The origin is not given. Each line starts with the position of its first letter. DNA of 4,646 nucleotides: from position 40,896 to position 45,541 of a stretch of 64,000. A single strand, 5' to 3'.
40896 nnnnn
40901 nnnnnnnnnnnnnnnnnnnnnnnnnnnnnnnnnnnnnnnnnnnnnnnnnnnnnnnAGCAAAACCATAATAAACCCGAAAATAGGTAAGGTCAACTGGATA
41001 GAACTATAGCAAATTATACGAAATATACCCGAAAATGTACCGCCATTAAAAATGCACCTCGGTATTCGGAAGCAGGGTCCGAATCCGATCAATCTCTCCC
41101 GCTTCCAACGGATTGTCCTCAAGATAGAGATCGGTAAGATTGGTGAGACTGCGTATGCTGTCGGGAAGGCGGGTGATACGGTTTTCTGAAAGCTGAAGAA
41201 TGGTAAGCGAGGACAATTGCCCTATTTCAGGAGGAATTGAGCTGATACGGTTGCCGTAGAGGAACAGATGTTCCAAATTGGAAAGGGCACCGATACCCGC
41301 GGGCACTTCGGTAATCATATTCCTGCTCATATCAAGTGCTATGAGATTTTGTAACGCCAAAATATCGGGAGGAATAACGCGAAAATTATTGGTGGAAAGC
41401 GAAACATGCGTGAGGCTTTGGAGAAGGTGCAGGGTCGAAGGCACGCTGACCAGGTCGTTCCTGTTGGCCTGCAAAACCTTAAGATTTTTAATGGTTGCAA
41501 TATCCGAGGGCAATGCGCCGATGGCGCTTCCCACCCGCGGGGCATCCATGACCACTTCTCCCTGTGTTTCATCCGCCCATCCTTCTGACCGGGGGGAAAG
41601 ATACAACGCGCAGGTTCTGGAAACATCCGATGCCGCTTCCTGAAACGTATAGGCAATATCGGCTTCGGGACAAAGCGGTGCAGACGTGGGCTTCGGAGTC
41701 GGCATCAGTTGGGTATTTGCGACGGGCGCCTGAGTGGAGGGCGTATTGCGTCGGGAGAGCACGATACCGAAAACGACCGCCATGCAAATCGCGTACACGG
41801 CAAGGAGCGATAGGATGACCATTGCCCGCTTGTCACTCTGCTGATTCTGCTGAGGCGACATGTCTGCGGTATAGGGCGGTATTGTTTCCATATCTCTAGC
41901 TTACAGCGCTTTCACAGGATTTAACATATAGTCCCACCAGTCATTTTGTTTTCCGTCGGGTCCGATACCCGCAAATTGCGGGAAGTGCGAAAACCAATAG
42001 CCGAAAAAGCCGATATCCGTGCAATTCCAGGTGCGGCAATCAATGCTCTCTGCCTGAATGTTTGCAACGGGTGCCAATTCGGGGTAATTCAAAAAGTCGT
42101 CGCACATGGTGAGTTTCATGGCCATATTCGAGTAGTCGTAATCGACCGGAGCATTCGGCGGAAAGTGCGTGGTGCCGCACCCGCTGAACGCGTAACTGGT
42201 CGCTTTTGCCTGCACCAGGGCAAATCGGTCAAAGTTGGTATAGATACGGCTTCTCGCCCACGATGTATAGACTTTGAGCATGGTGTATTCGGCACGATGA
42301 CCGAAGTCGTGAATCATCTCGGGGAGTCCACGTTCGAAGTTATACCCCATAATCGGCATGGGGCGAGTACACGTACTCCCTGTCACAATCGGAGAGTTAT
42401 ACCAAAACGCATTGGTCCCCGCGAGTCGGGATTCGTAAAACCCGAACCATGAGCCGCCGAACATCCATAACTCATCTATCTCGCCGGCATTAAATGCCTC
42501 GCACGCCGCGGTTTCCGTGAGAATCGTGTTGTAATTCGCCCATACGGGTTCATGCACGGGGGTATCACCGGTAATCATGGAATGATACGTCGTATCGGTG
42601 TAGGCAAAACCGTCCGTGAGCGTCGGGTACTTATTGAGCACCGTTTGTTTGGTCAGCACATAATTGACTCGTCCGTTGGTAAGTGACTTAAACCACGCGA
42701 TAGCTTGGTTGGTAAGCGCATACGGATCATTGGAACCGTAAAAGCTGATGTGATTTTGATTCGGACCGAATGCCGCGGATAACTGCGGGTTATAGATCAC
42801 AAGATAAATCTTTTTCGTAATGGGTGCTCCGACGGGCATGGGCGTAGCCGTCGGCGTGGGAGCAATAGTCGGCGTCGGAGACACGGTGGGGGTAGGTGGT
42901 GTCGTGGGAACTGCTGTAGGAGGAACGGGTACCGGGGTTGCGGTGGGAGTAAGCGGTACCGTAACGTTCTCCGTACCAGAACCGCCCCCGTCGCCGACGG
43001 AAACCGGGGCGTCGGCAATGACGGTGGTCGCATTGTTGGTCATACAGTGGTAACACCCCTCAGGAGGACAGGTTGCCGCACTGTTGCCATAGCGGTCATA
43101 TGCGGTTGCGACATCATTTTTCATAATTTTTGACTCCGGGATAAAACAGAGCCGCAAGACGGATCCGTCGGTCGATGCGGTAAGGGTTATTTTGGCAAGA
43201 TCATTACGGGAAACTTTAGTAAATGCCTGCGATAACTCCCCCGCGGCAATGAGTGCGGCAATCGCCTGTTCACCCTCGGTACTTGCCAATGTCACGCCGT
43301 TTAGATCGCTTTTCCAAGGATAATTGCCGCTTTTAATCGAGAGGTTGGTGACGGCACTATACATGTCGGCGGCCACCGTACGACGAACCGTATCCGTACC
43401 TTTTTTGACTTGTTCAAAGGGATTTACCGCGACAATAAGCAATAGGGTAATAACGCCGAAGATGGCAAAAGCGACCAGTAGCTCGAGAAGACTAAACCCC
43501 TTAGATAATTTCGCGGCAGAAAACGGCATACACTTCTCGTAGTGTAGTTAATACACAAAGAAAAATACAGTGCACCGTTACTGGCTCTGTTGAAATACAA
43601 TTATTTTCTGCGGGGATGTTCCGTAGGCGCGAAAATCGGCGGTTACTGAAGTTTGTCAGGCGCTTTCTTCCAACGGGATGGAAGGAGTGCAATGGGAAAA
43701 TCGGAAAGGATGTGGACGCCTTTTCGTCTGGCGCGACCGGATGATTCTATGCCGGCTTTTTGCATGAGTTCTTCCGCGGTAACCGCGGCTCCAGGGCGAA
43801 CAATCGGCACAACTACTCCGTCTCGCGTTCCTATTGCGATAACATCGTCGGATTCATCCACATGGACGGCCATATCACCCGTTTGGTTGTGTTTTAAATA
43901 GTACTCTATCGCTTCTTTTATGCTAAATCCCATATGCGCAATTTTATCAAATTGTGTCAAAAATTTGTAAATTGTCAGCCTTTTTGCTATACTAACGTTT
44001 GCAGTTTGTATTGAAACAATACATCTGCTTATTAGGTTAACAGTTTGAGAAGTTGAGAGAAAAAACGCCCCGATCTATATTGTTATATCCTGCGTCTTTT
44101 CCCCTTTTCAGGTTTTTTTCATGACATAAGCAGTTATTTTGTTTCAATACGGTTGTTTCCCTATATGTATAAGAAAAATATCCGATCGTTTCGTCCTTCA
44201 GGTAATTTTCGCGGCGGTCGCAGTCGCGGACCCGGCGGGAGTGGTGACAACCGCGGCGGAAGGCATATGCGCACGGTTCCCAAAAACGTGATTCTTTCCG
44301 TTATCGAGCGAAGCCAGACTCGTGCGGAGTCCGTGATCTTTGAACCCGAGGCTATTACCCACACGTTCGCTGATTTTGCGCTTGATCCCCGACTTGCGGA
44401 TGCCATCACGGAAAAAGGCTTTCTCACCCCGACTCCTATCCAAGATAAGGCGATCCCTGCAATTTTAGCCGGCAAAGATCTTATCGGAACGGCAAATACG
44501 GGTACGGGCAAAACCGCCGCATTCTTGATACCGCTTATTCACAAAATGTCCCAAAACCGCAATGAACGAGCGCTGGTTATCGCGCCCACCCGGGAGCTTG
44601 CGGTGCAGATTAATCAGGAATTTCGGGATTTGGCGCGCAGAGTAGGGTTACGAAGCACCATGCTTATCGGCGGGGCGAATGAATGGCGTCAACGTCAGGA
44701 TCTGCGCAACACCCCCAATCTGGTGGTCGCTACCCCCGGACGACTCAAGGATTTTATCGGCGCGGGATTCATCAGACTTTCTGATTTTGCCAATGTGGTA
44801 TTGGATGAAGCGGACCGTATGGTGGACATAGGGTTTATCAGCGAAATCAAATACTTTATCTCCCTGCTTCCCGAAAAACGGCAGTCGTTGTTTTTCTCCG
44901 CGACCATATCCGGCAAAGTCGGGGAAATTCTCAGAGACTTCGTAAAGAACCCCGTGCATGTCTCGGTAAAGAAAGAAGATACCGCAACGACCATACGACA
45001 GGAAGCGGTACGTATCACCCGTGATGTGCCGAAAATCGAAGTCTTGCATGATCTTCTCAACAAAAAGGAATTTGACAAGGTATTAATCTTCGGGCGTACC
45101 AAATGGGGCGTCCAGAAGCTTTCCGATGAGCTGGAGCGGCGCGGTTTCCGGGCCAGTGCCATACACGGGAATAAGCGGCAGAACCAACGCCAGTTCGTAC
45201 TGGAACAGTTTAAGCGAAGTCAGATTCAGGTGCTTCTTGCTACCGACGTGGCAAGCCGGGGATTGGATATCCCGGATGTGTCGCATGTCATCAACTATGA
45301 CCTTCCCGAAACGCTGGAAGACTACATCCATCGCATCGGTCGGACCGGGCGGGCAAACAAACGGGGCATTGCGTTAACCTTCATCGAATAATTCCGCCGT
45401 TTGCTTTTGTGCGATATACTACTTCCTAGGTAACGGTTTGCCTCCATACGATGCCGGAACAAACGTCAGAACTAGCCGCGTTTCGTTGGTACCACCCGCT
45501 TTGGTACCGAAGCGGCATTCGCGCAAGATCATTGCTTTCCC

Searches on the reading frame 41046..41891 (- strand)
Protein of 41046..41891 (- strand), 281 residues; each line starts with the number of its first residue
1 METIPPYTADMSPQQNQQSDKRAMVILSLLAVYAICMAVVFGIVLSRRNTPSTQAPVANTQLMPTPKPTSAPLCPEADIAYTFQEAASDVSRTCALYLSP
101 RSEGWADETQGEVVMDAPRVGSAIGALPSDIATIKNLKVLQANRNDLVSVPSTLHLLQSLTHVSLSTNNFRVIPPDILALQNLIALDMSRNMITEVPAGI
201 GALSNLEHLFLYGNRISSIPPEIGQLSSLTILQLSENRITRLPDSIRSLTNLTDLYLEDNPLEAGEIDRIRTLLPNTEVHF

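Call 25: search_protein_families(library=pfam, max_evalue=0.00001, proteins=[window:41046-41891:-])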
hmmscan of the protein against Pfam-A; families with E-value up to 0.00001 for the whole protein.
window:41046-41891:- (281 aa): 4 families
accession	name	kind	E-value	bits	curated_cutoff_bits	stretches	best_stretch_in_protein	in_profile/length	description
PF13855.12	LRR_8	-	9.9e-20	70.5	27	2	204-262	1-61/61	Leucine rich repeat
PF23598.1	LRR_14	-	1.1e-17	64.3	40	1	200-259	43-102/353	Leucine-rich repeat region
PF12799.13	LRR_4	-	5.5e-17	61.9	27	2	181-220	1-40/44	Leucine Rich repeats (2 copies)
PF00560.39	LRR_1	-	7.2e-13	46.4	20.6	0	205-226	1-23/23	Leucine Rich Repeat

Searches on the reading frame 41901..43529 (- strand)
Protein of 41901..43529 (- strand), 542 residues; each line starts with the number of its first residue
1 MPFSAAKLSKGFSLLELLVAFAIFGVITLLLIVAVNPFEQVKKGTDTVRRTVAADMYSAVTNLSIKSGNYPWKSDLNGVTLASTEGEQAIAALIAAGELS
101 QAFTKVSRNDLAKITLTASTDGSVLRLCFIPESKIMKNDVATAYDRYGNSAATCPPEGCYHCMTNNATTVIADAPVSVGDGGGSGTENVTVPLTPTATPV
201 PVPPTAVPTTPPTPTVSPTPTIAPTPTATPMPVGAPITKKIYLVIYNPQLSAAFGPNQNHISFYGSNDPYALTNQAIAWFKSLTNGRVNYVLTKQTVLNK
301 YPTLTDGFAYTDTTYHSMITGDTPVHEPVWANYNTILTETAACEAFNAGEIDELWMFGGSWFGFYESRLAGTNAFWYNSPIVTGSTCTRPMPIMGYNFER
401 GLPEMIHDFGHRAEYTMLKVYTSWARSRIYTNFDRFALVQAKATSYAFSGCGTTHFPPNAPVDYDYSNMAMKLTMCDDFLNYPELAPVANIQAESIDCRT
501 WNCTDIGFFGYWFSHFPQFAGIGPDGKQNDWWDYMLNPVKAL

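Call 25: search_protein_families(library=pfam, max_evalue=0.00001, proteins=[window:41901-43529:-])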
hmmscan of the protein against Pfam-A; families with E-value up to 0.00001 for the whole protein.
window:41901-43529:- (542 aa): 1 family
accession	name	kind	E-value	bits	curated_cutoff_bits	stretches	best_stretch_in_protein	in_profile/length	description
PF07963.17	N_methyl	-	5.7e-06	26.1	21.2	0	9-31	4-26/27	Prokaryotic N-terminal methylation motif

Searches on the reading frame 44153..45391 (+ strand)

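Call 25: search_protein_families(library=pfam, max_evalue=0.00001, proteins=[window:44153-45391:+])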
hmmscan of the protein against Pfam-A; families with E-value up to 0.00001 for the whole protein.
window:44153-45391:+ (412 aa): 3 families
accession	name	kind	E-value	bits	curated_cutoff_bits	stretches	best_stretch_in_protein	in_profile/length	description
PF00270.35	DEAD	-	4.5e-46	157.1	26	1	94-256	1-164/167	DEAD/DEAH box helicase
PF00271.37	Helicase_C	-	1.4e-35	122.3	23.5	1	294-402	2-110/110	Helicase conserved C-terminal domain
PF04851.21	ResIII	-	1.1e-07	32.3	22.5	1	93-252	4-162/164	Type III restriction enzyme, res subunit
